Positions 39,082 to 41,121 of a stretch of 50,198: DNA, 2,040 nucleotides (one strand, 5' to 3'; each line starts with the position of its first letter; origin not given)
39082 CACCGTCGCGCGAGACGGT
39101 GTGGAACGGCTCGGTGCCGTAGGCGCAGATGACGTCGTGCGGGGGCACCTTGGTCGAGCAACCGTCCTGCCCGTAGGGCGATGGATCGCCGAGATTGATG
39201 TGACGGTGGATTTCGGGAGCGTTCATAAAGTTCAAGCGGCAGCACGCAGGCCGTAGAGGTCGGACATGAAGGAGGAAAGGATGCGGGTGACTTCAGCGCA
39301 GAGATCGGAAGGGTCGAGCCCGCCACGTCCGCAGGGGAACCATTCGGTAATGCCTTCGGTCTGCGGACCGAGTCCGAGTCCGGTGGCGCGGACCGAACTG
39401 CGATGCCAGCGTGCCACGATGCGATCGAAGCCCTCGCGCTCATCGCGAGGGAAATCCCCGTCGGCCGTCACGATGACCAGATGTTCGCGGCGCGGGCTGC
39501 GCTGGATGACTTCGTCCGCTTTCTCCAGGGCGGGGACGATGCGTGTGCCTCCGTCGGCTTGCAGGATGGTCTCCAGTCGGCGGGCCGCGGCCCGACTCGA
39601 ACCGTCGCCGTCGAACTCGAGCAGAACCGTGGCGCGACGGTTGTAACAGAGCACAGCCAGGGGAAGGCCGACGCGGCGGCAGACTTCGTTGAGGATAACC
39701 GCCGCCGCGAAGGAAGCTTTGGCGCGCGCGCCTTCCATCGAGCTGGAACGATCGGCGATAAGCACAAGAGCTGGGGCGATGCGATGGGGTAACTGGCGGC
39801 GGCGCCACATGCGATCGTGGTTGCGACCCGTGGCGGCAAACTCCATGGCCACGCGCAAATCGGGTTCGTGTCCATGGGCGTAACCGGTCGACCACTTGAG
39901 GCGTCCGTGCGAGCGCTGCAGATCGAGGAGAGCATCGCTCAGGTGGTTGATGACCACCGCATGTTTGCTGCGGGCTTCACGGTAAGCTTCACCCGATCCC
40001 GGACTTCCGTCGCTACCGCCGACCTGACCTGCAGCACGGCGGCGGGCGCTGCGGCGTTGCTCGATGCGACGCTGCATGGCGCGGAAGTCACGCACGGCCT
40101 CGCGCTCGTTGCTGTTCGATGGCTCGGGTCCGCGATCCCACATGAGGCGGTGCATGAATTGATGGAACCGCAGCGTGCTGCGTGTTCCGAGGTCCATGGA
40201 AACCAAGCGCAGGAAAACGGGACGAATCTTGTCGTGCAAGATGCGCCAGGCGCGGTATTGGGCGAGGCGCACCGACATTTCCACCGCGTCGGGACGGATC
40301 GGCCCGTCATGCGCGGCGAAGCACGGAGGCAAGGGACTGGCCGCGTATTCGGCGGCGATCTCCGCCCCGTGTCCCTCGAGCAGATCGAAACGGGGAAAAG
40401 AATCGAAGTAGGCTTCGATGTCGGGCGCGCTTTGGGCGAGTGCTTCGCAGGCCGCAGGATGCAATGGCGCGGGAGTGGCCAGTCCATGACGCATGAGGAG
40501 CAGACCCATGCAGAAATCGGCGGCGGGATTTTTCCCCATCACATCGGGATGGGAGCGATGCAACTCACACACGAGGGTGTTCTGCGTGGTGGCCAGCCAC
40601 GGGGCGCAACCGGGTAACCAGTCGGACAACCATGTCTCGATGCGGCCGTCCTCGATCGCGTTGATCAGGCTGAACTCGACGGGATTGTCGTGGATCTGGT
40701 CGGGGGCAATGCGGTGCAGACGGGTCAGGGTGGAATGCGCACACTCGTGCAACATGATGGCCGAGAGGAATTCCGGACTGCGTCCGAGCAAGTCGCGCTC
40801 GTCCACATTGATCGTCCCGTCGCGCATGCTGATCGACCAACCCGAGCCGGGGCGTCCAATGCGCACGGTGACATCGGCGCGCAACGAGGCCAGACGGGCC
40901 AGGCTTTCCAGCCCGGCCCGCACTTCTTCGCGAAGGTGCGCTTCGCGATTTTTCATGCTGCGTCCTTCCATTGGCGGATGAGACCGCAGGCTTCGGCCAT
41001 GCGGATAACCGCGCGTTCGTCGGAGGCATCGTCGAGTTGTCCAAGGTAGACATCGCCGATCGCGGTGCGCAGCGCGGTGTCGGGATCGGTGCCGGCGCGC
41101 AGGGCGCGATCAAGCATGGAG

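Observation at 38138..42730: Four-gene minus-strand cassette: small protein, BRCT-like MoxR/AAA_5 ATPase with deviant P-loop, HExxH-vWA protein and a classical AAA+ ATPase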

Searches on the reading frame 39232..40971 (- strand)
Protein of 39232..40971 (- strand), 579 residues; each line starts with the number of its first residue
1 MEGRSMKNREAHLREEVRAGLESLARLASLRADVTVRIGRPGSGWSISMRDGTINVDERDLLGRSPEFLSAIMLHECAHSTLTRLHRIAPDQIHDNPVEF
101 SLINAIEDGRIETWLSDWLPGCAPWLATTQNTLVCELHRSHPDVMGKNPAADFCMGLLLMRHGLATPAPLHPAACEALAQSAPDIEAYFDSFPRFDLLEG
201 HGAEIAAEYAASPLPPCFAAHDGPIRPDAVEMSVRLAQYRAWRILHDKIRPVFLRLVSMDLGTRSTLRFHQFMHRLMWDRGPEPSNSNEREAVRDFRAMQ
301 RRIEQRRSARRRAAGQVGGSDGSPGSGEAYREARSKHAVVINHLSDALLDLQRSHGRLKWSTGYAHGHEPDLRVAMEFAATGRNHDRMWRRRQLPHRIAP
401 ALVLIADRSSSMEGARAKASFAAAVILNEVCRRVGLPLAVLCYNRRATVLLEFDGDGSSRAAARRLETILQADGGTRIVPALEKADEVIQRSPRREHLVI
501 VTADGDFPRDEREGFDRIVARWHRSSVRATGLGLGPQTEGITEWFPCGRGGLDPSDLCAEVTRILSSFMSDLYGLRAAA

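Call 3: search_protein_families(library=pfam, proteins=[window:39232-40971:-], max_evalue=0.1)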
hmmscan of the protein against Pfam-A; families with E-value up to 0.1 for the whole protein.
window:39232-40971:- (579 aa): 4 families
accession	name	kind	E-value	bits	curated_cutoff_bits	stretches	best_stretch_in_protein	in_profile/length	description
PF13519.12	VWA_2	-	8.3e-07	30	27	1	402-505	1-106/107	von Willebrand factor type A domain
PF05762.20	VWA_CoxE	-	3e-06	27.3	26.4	1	365-532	22-185/222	VWA domain containing CoxE-like protein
PF00092.34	VWA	-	0.00011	22.9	23.8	1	402-536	2-141/174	von Willebrand factor type A domain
PF09967.15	DUF2201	-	0.012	16.2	26.4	1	402-487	1-77/123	VWA-like domain (DUF2201)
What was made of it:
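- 39232..40956 (-): Gene C: a 574-aa protein with a zincin-like HExxH domain, a helical linker and a MIDAS vWA domain. ATGA overlap with B; an alternative start lies at 40971. Pfam VWA_2, VWA_CoxE and VWA cover residues 365-536 (call 3).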

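Call 4: search_protein_families(library=padloc, proteins=[window:39232-40971:-], max_evalue=0.1)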
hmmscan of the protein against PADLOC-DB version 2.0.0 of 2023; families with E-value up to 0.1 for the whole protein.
window:39232-40971:- (579 aa): 0 families

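Call 5: search_protein_families(library=ncbifam, proteins=[window:39232-40971:-], max_evalue=0.1)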
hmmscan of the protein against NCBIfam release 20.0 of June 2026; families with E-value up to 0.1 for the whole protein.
window:39232-40971:- (579 aa): 1 family
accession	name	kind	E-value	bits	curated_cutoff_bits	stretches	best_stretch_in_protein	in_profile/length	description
TIGR03788.1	marine_srt_targ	equivalog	0.00023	19.7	551.65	1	399-572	271-445/629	marine proteobacterial sortase target protein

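Call 9: find_homologous_proteins(query=window:39232-40971:-)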
Query window:39232-40971:- (579 aa): 24 proteins with E <= 0.001 among 8000 candidates.
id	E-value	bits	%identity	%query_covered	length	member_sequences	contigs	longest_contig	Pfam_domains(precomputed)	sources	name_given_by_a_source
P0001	0.0e+0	1252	95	100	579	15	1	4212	PF00092.35,PF13519.13,PF05762.21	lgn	-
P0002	0.0e+0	1176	89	100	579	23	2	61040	PF00092.35,PF13519.13,PF05762.21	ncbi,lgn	-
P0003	0.0e+0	1121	85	99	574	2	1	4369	PF00092.35,PF13519.13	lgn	-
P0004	0.0e+0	1110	84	99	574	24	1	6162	PF13519.13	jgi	-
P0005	0.0e+0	1099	86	99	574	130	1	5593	PF13519.13,PF05762.21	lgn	-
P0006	0.0e+0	1096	83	99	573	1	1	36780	PF13519.13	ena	-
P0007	0.0e+0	1072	82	99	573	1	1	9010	PF00092.35,PF13519.13,PF05762.21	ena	-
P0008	0.0e+0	1028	79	99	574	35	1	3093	PF13519.13,PF05762.21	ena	-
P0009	0.0e+0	1027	79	99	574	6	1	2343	PF00092.35,PF13519.13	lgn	-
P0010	0.0e+0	1019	79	98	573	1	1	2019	PF00092.35,PF13519.13,PF05762.21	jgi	-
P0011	0.0e+0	1015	79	98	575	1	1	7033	PF13519.13,PF05762.21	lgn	-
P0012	8.0e-295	997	77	98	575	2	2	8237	PF13519.13,PF05762.21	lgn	-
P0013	8.5e-283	957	74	100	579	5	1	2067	PF13519.13,PF05762.21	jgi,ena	-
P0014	1.1e-282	957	74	98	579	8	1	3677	PF13519.13,PF05762.21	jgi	-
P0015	4.4e-280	949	72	98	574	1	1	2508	PF13519.13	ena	-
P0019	5.7e-252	856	67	99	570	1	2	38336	PF00092.35,PF13519.13,PF05762.21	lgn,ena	-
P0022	1.1e-197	676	56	98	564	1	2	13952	PF11775.14,PF05762.21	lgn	-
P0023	1.8e-168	580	51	100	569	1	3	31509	PF05762.21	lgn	-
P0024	9.1e-151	522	47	100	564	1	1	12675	-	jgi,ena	-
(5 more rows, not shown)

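Call 10: find_encoding_contigs(protein=P0023, flank=10000, max_places=3)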
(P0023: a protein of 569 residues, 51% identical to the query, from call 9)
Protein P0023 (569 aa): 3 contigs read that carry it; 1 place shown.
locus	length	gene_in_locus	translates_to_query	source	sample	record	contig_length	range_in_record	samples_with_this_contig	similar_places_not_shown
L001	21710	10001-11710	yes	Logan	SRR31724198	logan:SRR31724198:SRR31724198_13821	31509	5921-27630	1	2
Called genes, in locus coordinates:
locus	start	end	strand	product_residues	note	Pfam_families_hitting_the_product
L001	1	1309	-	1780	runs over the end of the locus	PF00270:DEAD, PF00271:Helicase_C (weak), PF09369:MZB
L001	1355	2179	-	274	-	-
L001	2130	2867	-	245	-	-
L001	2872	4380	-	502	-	PF09903:DUF2130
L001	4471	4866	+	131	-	-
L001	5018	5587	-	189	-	-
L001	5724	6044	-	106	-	PF04255:DUF433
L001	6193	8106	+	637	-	PF11074:DUF2779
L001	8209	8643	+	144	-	-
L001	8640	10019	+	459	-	PF07728:AAA_5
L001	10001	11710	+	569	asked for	PF05762:VWA_CoxE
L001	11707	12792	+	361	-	PF00004:AAA (weak)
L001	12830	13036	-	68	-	-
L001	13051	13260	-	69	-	-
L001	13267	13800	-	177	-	-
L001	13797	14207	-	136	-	-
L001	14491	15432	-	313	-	PF03747:ADP_ribosyl_GH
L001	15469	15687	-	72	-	-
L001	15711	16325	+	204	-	PF00293:NUDIX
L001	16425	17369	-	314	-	-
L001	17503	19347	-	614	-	-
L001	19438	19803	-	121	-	-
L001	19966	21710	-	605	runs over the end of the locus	-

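Call 11: find_encoding_contigs(protein=P0024, flank=10000, max_places=3)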
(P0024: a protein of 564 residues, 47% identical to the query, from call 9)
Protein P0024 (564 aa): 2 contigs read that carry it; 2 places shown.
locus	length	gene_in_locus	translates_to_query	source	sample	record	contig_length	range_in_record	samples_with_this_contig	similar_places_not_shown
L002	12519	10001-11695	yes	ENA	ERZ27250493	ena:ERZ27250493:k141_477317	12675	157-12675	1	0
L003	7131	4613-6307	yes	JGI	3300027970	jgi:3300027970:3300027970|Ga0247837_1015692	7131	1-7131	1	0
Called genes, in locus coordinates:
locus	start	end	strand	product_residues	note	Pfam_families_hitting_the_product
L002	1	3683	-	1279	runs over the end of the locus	?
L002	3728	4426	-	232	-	-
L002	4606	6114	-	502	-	PF09903:DUF2130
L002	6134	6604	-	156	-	-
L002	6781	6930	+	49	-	-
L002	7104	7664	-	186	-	-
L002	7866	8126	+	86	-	-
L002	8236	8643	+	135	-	-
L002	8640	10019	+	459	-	PF07728:AAA_5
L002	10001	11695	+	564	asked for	-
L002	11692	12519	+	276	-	?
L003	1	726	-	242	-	?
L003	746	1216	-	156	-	-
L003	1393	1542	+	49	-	-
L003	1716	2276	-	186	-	-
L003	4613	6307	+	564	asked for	-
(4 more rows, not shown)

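Call 12: find_encoding_contigs(protein=P0019, flank=10000, max_places=3)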
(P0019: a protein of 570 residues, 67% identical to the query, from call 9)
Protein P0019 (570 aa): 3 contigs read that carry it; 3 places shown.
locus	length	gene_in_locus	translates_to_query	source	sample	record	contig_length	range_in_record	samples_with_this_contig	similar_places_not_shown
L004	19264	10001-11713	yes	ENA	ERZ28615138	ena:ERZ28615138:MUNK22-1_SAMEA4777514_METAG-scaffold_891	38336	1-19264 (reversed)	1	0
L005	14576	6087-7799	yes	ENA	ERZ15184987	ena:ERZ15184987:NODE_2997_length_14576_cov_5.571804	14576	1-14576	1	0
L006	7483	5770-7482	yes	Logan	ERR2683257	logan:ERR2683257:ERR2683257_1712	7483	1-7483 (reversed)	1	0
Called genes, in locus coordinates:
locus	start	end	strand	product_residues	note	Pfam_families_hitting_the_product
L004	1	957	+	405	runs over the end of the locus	PF06245:DUF1015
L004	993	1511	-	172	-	PF00877:NLPC_P60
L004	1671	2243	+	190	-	-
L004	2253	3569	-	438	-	-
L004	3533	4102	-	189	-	PF13482:RNase_H_2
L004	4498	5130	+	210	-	-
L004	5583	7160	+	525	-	PF02661:Fic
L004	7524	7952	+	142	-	PF05706:CDKN3 (weak), PF22784:PTP-SAK (weak), PF22785:Tc-R-P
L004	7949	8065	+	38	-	-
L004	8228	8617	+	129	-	-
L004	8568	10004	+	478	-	PF07728:AAA_5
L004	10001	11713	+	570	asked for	PF05762:VWA_CoxE (weak), PF00092:VWA (weak), PF13519:VWA_2 (weak)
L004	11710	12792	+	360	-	PF00004:AAA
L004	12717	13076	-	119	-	-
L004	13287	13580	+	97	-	-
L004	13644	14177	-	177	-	-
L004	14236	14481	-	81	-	PF20172:DUF6538 (faint)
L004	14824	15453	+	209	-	-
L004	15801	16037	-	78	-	-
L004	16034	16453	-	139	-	PF13470:PIN_3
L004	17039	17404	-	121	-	PF18480:DUF5615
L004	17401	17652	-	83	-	PF04255:DUF433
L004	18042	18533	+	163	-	-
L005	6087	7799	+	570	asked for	PF05762:VWA_CoxE (weak), PF00092:VWA (weak), PF13519:VWA_2 (weak)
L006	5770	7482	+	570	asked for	PF05762:VWA_CoxE (weak), PF00092:VWA (weak), PF13519:VWA_2 (weak)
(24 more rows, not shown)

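Call 14: find_related_loci(query=window:39232-40971:-, collection=genome_contigs, flank=10000)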
Query window:39232-40971:- (579 aa) in genome_contigs; peptide patterns used: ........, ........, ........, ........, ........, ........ (x = any residue, [..] = any of these).
126 stretches matched a pattern; 1 encode a relative of the query (tblastn E <= 1e-3); 1 distinct loci.
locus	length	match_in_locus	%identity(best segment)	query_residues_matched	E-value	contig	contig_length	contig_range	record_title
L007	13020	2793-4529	85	1-579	0e+0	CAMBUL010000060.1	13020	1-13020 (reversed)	MAG: Chthoniobacter flavus isolate MoH-02may19-15 genome assembly, contig: MoH-02may19-C8920, whole genome shotgun seque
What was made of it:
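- Tried and rejected: The single genome-collection scan was spent on a single-protein query and returned one locus, a MAG labelled Chthoniobacter flavus (call 14).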

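Call 17: find_encoding_contigs(protein=P0002, flank=10000, max_places=2)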
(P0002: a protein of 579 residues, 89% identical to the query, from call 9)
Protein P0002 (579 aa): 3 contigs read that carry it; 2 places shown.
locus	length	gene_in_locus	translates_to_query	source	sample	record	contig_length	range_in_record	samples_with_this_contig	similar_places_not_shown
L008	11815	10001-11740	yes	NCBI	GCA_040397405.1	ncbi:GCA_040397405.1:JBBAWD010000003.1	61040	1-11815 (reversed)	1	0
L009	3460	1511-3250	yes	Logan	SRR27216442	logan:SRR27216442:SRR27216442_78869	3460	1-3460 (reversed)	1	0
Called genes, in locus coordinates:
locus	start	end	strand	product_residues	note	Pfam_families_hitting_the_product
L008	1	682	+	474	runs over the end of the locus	PF07726:AAA_3 (weak), PF07728:AAA_5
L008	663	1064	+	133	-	-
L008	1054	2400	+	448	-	-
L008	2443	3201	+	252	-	-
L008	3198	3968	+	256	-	PF00149:Metallophos, PF12850:Metallophos_2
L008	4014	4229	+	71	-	-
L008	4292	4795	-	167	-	-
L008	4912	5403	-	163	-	-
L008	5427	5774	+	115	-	-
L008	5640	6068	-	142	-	-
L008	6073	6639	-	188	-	-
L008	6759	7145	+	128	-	PF05706:CDKN3 (faint), PF22785:Tc-R-P, PF22784:PTP-SAK (weak), PF13350:Y_phosphatase3 (weak)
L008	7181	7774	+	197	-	-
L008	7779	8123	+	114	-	-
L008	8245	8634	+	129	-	-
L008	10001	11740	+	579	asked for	PF05762:VWA_CoxE (weak), PF00092:VWA (weak), PF13519:VWA_2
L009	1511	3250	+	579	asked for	PF05762:VWA_CoxE (weak), PF00092:VWA (weak), PF13519:VWA_2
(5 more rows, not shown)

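Call 18: find_encoding_contigs(protein=P0006, flank=10000, max_places=2)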
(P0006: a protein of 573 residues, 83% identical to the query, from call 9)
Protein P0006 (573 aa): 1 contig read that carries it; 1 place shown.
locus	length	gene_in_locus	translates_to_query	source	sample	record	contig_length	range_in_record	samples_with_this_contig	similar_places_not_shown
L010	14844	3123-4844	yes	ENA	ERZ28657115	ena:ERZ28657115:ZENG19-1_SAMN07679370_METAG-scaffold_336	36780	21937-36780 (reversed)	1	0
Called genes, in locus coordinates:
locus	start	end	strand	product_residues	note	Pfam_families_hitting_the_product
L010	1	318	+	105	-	?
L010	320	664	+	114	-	-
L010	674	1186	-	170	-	-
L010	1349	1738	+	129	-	-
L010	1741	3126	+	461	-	PF07728:AAA_5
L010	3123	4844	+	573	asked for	PF13519:VWA_2 (weak)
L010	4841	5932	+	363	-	PF00004:AAA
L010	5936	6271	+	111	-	-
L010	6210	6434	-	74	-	-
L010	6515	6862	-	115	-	PF01713:Smr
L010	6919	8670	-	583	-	-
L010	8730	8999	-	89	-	PF03852:Vsr, PF18741:MTES_1575 (weak)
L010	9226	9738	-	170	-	-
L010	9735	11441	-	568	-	PF04471:Mrr_cat, PF00270:DEAD, PF04851:ResIII, PF00271:Helicase_C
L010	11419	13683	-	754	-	PF02518:HATPase_c (weak), PF13589:HATPase_c_3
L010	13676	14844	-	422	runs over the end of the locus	PF00145:DNA_methylase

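Call 19: find_encoding_contigs(protein=P0022, flank=10000, max_places=2)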
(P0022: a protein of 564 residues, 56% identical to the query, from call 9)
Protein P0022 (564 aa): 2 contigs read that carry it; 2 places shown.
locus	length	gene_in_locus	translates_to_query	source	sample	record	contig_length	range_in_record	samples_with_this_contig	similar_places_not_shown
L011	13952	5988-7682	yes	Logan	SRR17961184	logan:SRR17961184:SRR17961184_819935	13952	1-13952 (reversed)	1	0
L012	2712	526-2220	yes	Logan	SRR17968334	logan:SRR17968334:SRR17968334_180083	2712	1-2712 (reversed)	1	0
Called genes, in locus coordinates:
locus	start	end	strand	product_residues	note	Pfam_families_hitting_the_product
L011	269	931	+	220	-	PF01936:NYN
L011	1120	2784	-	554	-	PF01609:DDE_Tnp_1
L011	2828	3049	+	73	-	-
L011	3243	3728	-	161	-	-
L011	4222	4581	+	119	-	-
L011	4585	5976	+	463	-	PF07728:AAA_5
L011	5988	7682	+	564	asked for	PF05762:VWA_CoxE (faint), PF11775:CobT_C (faint)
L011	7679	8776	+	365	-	PF00004:AAA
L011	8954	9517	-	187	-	PF10722:YbjN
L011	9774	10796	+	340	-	PF20030:bpMoxR (weak), PF07728:AAA_5 (faint)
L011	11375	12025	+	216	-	PF13203:DUF2201_N, PF09967:DUF2201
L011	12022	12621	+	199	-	-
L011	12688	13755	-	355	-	PF13280:WYL, PF25583:WCX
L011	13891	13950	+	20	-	?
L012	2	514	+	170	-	?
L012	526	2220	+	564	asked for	PF05762:VWA_CoxE (faint), PF11775:CobT_C (faint)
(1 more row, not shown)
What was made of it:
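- A transposase lies in L011 (call 19).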

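Call 53: predict_structure(alignment_id=A2)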
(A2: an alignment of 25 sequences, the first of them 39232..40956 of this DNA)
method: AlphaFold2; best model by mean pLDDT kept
length: 574 residues; sequences in the alignment: 25
mean_pLDDT: 75.7   pTM: 0.47
mean pLDDT of the five models: 75.7, 75.5, 71.0, 70.2, 63.5
residues with pLDDT >= 90: 138; 70-90: 264; 50-70: 100; < 50: 72
segments of 3 or more residues with pLDDT < 50: 1-3, 15-17, 305-307, 309-318, 351-375, 377-393, 570-574
pLDDT, mean of each block of 10 residues (from residue 1): 53 49 54 66 59 69 73 63 58 82 86 77 88 84 92 91 92 95 84 78 86 64 76 87 92 83 77 73 79 73 49 41 82 84 69 41 38 44 41 73 89 94 89 90 86 80 85 91 83 92 91 85 91 92 91 89 69 35
secondary structure, 60 per line:
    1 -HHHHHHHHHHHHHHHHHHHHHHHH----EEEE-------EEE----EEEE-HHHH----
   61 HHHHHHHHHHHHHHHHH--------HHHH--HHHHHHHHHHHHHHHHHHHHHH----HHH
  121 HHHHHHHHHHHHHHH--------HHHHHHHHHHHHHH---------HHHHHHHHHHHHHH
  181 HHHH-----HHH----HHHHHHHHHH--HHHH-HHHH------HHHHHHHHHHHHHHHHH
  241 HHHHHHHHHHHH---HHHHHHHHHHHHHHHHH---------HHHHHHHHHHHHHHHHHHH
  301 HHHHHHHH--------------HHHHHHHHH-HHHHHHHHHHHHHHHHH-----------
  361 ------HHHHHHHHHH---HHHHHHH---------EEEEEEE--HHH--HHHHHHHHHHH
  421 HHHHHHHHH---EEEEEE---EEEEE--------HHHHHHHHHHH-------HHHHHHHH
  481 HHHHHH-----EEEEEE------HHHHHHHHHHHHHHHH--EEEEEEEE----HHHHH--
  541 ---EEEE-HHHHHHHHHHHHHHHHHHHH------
elements in order: H2-25 E30-33 E41-43 E48-51 H53-56 H61-77 H86-89 H92-113 H118-135 H144-157 H167-184 H197-206 H209-212 H214-217 H224-252 H256-272 H282-308 H323-331 H333-349 H367-376 H380-386 E396-402 H410-429 E433-438 E442-446 H455-465 H473-486 E492-497 H504-519 E522-529 H534-538 E544-547 H549-568
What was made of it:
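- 39232..40956 (-): AlphaFold2 model: mean pLDDT 75.7 (call 53).
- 40552..40956 (-): Predicted zincin-like metallopeptidase domain of C, with HECAH at 40735-40749 and the E102-D103 pair at 40648-40653. The model topology is helix, three strands, the HExxH helix, then the helix carrying E-D (call 53).
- On Zincin (HExxH) metallopeptidases: In the model they lie on consecutive helices after a three-stranded sheet (call 53).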

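Call 56: fold_search(model_id=the predicted structure, library=pdb)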
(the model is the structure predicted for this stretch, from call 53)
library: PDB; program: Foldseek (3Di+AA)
matches with E <= 10: 769; with E <= 0.001: 165
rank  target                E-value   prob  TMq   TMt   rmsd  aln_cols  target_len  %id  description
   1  8ql1_C                5.9e-08  1.00  0.33  0.73   4.6       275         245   13  Crystal structure of the human MDN1-MIDAS/NLE1-UBL complex (released 2025-04-09)
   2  6qt8                  7.9e-08  1.00  0.29  0.55   9.5       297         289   14  Crystal structure of Rea1-MIDAS domain from Chaetomium thermophilum (released 2019-08-07)
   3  8ql1_A                1.8e-07  1.00  0.32  0.71   5.4       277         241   14  Crystal structure of the human MDN1-MIDAS/NLE1-UBL complex (released 2025-04-09)
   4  6qta_A                1.8e-07  1.00  0.30  0.63   6.8       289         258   14  Crystal structure of Rea1-MIDAS/Rsa4-UBL complex from Chaetomium thermophilum (released 2019-08-07)
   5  8ql1_G                3.0e-07  1.00  0.32  0.73   5.1       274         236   14  Crystal structure of the human MDN1-MIDAS/NLE1-UBL complex (released 2025-04-09)
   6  6qtb_D                3.5e-07  1.00  0.30  0.64   6.6       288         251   14  Crystal structure of Rea1-MIDAS/Ytm1-UBL complex from Chaetomium thermophilum (released 2019-08-07)
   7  9qhd_G                6.4e-07  1.00  0.28  0.57   9.7       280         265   15  NorQD complex state 1 from Jhaorihella thermophila (released 2026-03-25)
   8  9qhg_G                7.8e-07  1.00  0.28  0.63   8.8       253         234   18  NorQD complex state 4 from Jhaorihella thermophila (released 2026-03-25)
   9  6qtb_A                9.4e-07  1.00  0.29  0.62   6.6       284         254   14  Crystal structure of Rea1-MIDAS/Ytm1-UBL complex from Chaetomium thermophilum (released 2019-08-07)
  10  8fzu_A                1.5e-06  1.00  0.26  0.55   8.0       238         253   16  The von Willebrand factor A domain of human capillary morphogenesis gene II, flexibly fused to the 1TEL crystallizatio (released 2023-07-19)
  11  9ykb_A                1.9e-06  1.00  0.25  0.52   8.3       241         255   16  The von Willebrand factor A domain of human capillary morphogenesis gene II, fused to the 1TEL crystallization chapero (released 2025-10-22)
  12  9ykb_B                2.7e-06  1.00  0.24  0.51   8.6       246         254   16  The von Willebrand factor A domain of human capillary morphogenesis gene II, fused to the 1TEL crystallization chapero (released 2025-10-22)
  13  9doc                  3.0e-06  1.00  0.25  0.52  10.2       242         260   16  The von Willebrand factor A domain of human capillary morphogenesis gene II, flexibly fused to the 1TEL crystallization  (released 2024-11-06)
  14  9qhe_G                3.2e-06  1.00  0.25  0.58   8.0       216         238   16  NorQD complex state 2 from Jhaorihella thermophila (released 2026-03-25)
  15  7n1o                  3.5e-06  1.00  0.26  0.53   6.6       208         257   16  The von Willebrand factor A domain of human capillary morphogenesis gene II, flexibly fused to the 1TEL crystallization  (released 2021-06-09)
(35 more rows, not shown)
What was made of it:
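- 39247..39774 (-): vWA domain of C with a complete MIDAS motif: DRSSS at 39739-39753, plus the GGT and ADG elements. The top Foldseek hits are the human MDN1 and Rea1 MIDAS domains (target-normalised TM-score up to 0.73) and the NorD vWA domain (call 56).
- Closest known: Midasin. Same: The vWA domain of C superposes best on the MDN1/Rea1 MIDAS domain (call 56).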

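Call 79: search_protein_families(library=pfam, proteins=[L010:674-1186:-], max_evalue=0.01)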
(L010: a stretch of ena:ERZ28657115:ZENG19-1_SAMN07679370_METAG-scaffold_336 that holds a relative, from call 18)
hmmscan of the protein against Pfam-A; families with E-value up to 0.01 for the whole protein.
L010:674-1186:- (170 aa): 1 family
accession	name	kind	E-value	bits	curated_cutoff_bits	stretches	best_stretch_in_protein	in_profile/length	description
PF01966.28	HD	-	0.0045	17.7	22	1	27-123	4-114/116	HD domain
